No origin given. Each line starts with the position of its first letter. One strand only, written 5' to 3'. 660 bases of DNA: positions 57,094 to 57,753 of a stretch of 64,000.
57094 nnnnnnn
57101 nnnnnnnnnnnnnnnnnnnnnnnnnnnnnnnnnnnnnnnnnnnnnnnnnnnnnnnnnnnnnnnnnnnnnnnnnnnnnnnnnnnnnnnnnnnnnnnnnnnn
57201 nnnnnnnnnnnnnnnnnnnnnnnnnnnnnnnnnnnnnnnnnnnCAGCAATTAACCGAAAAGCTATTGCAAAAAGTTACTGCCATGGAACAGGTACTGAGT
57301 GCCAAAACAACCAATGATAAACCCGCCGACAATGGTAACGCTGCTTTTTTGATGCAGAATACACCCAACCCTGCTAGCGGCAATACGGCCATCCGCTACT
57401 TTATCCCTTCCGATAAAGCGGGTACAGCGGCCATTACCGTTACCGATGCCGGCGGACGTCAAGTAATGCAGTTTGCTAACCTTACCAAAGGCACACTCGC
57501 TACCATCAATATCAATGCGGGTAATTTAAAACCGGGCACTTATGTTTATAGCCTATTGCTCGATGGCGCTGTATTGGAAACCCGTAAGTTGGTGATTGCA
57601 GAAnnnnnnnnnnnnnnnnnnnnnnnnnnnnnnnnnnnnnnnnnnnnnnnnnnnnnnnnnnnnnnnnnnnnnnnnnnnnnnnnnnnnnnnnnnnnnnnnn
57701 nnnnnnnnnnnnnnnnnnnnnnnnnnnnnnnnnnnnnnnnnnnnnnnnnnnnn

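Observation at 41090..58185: A ~70-aa C-terminal module shared by three secreted proteins and distinct from the T9SS tails in the same window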

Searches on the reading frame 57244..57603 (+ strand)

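Call 55: search_protein_families(library=ncbifam, proteins=[window:57244-57603:+], max_evalue=0.01)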
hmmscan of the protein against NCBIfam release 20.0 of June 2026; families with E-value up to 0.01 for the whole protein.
window:57244-57603:+ (120 aa): 3 families
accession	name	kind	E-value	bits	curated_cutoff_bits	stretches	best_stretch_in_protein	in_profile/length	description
TIGR04183.1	Por_Secre_tail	domain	1e-07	31.8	23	1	40-118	2-71/72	T9SS type A sorting domain-containing protein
NF052323.1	T9SSA_dep_M6i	equivalog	1.3e-06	26.7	600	1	39-101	960-1021/1043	T9SS-dependent M6-like inactivated metalloprotease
NF038113.1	T9SSA_dep_M36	equivalog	1.2e-05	23.7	885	1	37-118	793-868/869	T9SS-dependent M36 family metallopeptidase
